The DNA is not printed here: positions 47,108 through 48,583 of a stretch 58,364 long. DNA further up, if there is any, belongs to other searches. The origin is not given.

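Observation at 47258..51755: Compact candidate biosynthetic cluster: unknown protein, PLP decarboxylase, class I terpene synthase, GNAT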

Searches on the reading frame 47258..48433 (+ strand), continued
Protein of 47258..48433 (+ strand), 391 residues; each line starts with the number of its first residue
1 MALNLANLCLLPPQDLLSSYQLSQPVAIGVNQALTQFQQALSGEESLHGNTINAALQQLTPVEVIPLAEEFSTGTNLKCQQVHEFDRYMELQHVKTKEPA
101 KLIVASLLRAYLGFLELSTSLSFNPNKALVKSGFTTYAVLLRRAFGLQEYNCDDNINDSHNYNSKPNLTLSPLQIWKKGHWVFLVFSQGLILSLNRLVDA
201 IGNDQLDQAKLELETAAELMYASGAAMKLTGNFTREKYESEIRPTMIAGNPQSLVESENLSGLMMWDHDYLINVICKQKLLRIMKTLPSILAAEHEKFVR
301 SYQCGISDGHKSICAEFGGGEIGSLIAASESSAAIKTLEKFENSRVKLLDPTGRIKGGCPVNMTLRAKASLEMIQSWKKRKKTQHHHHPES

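Call 38: search_solved_structures(query=L010:14350-15036:+, max_evalue=1)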
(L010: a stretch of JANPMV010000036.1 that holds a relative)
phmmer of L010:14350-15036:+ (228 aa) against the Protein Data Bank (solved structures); distinct sequences matched with E-value up to 1: 2.
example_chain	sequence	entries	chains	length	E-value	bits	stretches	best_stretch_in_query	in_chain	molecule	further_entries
3qb8_A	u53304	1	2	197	1.7e-06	31.1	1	27-212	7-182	A654L protein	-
6dym_A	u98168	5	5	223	8.6e-05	25.5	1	24-221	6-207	Ebony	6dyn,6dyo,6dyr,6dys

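Call 48: predict_structure(alignment_id=A1)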
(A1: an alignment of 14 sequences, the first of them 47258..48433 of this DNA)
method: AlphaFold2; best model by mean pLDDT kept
length: 391 residues; sequences in the alignment: 14
mean_pLDDT: 80.2   pTM: 0.82
mean pLDDT of the five models: 80.2, 78.1, 78.0, 74.8, 74.4
residues with pLDDT >= 90: 182; 70-90: 119; 50-70: 47; < 50: 43
segments of 3 or more residues with pLDDT < 50: 151-167, 316-331, 385-391
pLDDT, mean of each block of 10 residues (from residue 1): 84 87 88 94 85 92 92 93 94 94 96 89 78 96 81 31 46 90 97 95 94 96 88 76 89 89 88 91 88 91 83 52 40 63 82 70 52 54 45 37
secondary structure, 60 per line:
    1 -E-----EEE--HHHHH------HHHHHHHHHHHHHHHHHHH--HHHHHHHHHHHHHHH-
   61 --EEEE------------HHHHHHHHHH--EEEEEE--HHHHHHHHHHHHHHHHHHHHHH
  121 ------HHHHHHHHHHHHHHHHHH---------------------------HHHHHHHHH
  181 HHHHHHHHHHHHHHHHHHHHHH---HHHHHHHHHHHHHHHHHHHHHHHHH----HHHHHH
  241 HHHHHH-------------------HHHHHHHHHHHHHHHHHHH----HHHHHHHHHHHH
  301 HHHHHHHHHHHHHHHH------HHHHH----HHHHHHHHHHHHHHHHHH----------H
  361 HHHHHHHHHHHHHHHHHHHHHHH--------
elements in order: E8-10 H13-17 H24-42 H45-59 E63-66 H79-88 E91-96 H99-120 H127-144 H172-202 H206-230 H235-246 H266-284 H289-316 H323-327 H332-349 H360-383

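Call 51: search_solved_structures(query=L004:11301-12161:-, max_evalue=0.001)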
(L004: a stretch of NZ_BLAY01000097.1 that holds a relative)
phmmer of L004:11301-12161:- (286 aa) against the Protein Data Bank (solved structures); distinct sequences matched with E-value up to 0.001: 44.
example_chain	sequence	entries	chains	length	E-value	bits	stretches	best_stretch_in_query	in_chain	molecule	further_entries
2z5f_A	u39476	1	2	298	4.2e-20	75.3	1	19-267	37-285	Sulfotransferase family cytosolic 1B member 1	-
3ckl_A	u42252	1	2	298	4.8e-20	75.1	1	19-267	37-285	Sulfotransferase family cytosolic 1B member 1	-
2zpt_X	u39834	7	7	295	2.8e-18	69.3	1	18-263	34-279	Tyrosine-ester sulfotransferase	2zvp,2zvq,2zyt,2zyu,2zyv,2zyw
1x8j_A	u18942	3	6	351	2.9e-18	69.2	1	85-268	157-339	retinol dehydratase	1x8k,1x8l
1fmj_A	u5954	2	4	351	6.7e-18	68.1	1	85-268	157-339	RETINOL DEHYDRATASE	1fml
2ad1_A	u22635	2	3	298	1.3e-17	67.1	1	11-261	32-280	Sulfotransferase 1C2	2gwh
1hy3_A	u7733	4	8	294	4.8e-17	65.3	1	16-267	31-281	ESTROGEN SULFOTRANSFERASE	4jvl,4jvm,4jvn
1g3m_A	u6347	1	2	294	5.7e-17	65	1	16-267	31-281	ESTROGEN SULFOTRANSFERASE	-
8xgz_A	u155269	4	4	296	1.6e-15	60.2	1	19-262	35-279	S4 | Sulfotransferase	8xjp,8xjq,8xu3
1z29_A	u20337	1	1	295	1.1e-14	57.5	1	18-267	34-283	Phenol-sulfating phenol sulfotransferase 2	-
1q44_A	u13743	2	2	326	2.4e-14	56.4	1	19-268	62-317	Steroid Sulfotransferase | Flavonol sulfotransferase-like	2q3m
2h8k_A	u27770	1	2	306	2.5e-14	56.3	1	19-265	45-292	SULT1C3 splice variant d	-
2reo_A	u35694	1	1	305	3e-14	56.1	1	19-265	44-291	Putative sulfotransferase 1C3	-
1z28_A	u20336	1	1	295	3.2e-14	56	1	18-267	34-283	Phenol-sulfating phenol sulfotransferase 1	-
1zd1_A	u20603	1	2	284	3.9e-14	55.7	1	21-269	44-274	Sulfotransferase 4A1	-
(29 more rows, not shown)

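Call 53: fold_search(model_id=the predicted structure, library=pdb)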
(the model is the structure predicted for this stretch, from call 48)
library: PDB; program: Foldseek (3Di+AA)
matches with E <= 10: 306; with E <= 0.001: 3
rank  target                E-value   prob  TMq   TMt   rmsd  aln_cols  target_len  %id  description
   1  6vdq                  6.2e-06  1.00  0.54  0.67   6.6       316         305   19  Crystal structure of SfmD (released 2021-03-10)
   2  6vdz                  1.7e-05  1.00  0.55  0.69   6.8       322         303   19  Crystal structure of reduced SfmD by soaking with sodium hydrosulfite (released 2021-03-10)
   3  6vdp                  2.6e-05  1.00  0.53  0.67   7.0       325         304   19  Crystal structure of SfmD truncated variant (released 2021-03-10)
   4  6o3i_B                1.2e-01  0.63  0.27  0.28  16.8       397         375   12  Crystal Structure of Human IDO1 bound to navoximod (NLG-919) (released 2019-07-17)
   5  7p0n_B                1.6e-01  0.60  0.28  0.29  16.5       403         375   11  Crystal structure of L-Trp/Indoleamine 2,3-dioxygenagse 1 (hIDO1) complex with the JK-loop refined in the open conform (released 2021-12-29)
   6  7rrb_B                1.7e-01  0.44  0.24  0.25  17.2       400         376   10  IDO1 IN COMPLEX WITH COMPOUND 9 (released 2022-03-16)
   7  6azv_D                2.2e-01  0.77  0.32  0.34  15.9       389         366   11  IDO1/BMS-978587 crystal structure (released 2018-03-21)
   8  6cxu_B                2.3e-01  0.54  0.27  0.28  17.1       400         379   12  Structure of the S167H mutant of human indoleamine 2,3 dioxygenase in complex with tryptophan and cyanide (released 2018-06-27)
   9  7yxt_B                2.4e-01  0.41  0.26  0.27  16.6       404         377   12  Crystal structure of human Indoleamine-2,3-dioxygenase 1 (hIDO1) with different conformations for G261-G265 fragment (released 2023-03-01)
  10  7ah4_A                2.5e-01  0.77  0.34  0.35  15.3       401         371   10  Crystal structure of indoleamine 2,3-dioxygenase 1 (IDO1) in complex with ferric heme and MMG-0363 (released 2021-02-17)
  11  5wn8_B                2.5e-01  0.72  0.31  0.33  15.3       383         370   12  Structural Insights into Substrate and Inhibitor Binding Sites in Human Indoleamine 2,3-Dioxygenase 1 (released 2017-12-06)
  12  6azu_B                2.7e-01  0.85  0.35  0.38  15.3       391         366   10  Holo IDO1 crystal structure (released 2018-03-21)
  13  5whr_A                2.9e-01  0.20  0.19  0.20  20.6       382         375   11  Discovery of a novel and selective IDO-1 inhibitor PF-06840003 and its characterization as a potential clinical candid (released 2017-12-27)
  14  5xe1_B                3.7e-01  0.54  0.30  0.31  16.3       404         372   11  Crystal structure of the indoleamine 2,3-dioxygenagse 1 (IDO1) complexed with INCB14943 (released 2017-05-03)
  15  7yxt_D                3.9e-01  0.28  0.25  0.26  17.4       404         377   10  Crystal structure of human Indoleamine-2,3-dioxygenase 1 (hIDO1) with different conformations for G261-G265 fragment (released 2023-03-01)
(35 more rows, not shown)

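Call 63: search_solved_structures(query=L012:11226-12770:+, max_evalue=1e-20)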
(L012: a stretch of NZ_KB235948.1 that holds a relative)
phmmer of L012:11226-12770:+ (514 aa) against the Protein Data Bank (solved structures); distinct sequences matched with E-value up to 1e-20: 29.
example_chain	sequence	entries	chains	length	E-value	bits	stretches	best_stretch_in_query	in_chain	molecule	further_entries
7xin_A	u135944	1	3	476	1.4e-75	258.2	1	29-507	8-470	DOPA decarboxylase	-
4obu_E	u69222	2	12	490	2.9e-72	247.3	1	46-508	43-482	Pyridoxal-dependent decarboxylase domain protein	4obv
6eem_A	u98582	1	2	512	4.4e-72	246.7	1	34-502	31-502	Tyrosine/dopa decarboxylase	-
6eei_A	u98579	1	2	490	3.1e-69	237.3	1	35-506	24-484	Tyrosine decarboxylase 1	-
6liu_A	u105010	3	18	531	7.4e-69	236.1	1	37-486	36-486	Tyrosine/DOPA decarboxylase 2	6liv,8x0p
8x0o_A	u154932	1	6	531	1.3e-67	231.9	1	37-486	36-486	Tyrosine/DOPA decarboxylase 2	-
6khn_A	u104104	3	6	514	1.7e-67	231.6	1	24-505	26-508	Tryptophan decarboxylase 1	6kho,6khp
6eeq_A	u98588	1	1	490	9.7e-66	225.8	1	20-509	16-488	4-hydroxyphenylacetaldehyde synthase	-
4rit_B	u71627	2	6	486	6e-65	223.2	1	29-498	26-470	Pyridoxal-dependent decarboxylase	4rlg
4riz_A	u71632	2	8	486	8.3e-65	222.7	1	29-498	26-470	Pyridoxal-dependent decarboxylase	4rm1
4rj0_B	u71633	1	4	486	2.5e-64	221.1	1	29-498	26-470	Pyridoxal-dependent decarboxylase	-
6zek_A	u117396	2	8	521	1.3e-63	218.8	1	56-444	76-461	Cysteine sulfinic acid decarboxylase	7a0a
6eew_A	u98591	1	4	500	1.1e-62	215.8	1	30-503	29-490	Aromatic-L-amino-acid decarboxylase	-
2jis_A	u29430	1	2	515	1.2e-62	215.5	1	57-444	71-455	CYSTEINE SULFINIC ACID DECARBOXYLASE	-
5o5c_A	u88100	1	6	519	1.1e-57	199.2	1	35-503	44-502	Putative decarboxylase involved in desferrioxamine biosynthesis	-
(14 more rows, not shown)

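Call 65: search_protein_families(library=pfam, proteins=[L004:12267-13340:+], max_evalue=0.01)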
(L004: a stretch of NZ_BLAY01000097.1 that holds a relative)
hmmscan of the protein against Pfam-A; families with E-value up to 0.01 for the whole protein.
L004:12267-13340:+ (357 aa): 4 families
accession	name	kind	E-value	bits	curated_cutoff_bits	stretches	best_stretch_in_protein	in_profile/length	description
PF00107.32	ADH_zinc_N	-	1.3e-26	93.5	31.8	1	189-313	1-125/129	Zinc-binding dehydrogenase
PF08240.17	ADH_N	-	2.7e-20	73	23.5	1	35-144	2-103/104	Alcohol dehydrogenase GroES-like domain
PF16912.11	Glu_dehyd_C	-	3.2e-08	33.8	34.9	1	179-285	31-137/211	Glucose dehydrogenase C-terminus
PF01262.27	AlaDh_PNT_C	-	0.0052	16.7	23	1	173-233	20-82/214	Alanine dehydrogenase/PNT, C-terminal domain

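Call 72: search_protein_representatives(alignment_id=A1)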
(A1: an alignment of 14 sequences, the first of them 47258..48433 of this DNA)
Query: 14 sequences, 374 profile positions. Proteins with E-value up to 0.001 (for the whole library): 504; up to 1e-10: 292; up to 1e-30: 35. The best 150 are listed.
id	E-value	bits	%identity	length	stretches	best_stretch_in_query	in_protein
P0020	2.0e-183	626.2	-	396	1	5-373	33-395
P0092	2.4e-124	431.8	-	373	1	3-357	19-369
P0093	4.6e-107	374.9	-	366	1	5-356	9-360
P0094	2.6e-102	359.3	-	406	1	4-366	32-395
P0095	3.5e-90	319.3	-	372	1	5-366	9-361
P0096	2.6e-87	309.9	-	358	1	6-358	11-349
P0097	7.7e-85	301.8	-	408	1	4-371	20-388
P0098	1.9e-70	254.4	-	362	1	30-359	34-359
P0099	3.8e-67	243.5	-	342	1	7-357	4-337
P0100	1.6e-66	241.5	-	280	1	84-358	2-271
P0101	2.8e-65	237.4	-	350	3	177-364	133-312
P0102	3.2e-62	227.3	-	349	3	175-373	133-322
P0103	2.4e-60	221.2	-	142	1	237-373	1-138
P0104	2.4e-56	208.0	-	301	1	68-359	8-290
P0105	5.1e-55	203.6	-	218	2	179-370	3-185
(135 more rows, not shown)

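Call 84: find_encoding_contigs(protein=P0001, flank=9000, max_places=4)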
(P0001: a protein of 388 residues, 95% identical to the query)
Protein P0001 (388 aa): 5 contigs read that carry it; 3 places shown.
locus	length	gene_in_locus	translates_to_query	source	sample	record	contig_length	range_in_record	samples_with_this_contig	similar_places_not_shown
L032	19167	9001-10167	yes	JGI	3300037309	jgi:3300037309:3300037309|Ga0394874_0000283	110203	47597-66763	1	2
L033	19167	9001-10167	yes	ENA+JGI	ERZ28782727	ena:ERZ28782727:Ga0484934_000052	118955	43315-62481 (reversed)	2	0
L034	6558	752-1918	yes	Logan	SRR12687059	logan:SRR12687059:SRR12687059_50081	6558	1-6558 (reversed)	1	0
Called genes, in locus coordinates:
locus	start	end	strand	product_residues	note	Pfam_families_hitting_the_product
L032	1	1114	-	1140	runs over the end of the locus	PF01590:GAF (weak), PF13185:GAF_2, PF01590:GAF, PF13185:GAF_2, PF01590:GAF (weak), PF13185:GAF_2, PF00512:HisKA (weak), PF02518:HATPase_c, +3 more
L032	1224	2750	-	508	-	PF13675:PilJ, PF00512:HisKA (weak), PF02518:HATPase_c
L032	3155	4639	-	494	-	PF02878:PGM_PMM_I, PF02879:PGM_PMM_II, PF02880:PGM_PMM_III, PF00408:PGM_PMM_IV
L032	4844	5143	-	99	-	PF24869:DUF7734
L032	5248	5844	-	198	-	PF11375:DUF3177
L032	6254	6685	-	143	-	-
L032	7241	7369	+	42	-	PF08869:XisI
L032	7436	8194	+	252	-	PF01656:CbiA, PF10609:ParA, PF13614:AAA_31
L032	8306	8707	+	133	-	PF03479:PCC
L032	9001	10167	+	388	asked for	PF27188:SfmD_perox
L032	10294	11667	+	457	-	PF00282:Pyridoxal_deC, PF00155:Aminotran_1_2, PF01212:Beta_elim_lyase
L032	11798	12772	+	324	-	PF19086:Terpene_syn_C_2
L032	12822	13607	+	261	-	PF00583:Acetyltransf_1 (weak)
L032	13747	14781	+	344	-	PF08240:ADH_N, PF16912:Glu_dehyd_C, PF00107:ADH_zinc_N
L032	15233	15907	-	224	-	PF01385:OrfB_IS605 (faint)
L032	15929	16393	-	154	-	-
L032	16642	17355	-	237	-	PF01385:OrfB_IS605 (weak), PF07282:Cas12f1-like_TNB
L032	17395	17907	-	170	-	PF12323:HTH_OrfB_IS605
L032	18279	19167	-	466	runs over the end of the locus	PF00027:cNMP_binding, PF19307:SrpI-like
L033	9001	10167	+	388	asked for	PF27188:SfmD_perox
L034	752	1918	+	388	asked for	PF27188:SfmD_perox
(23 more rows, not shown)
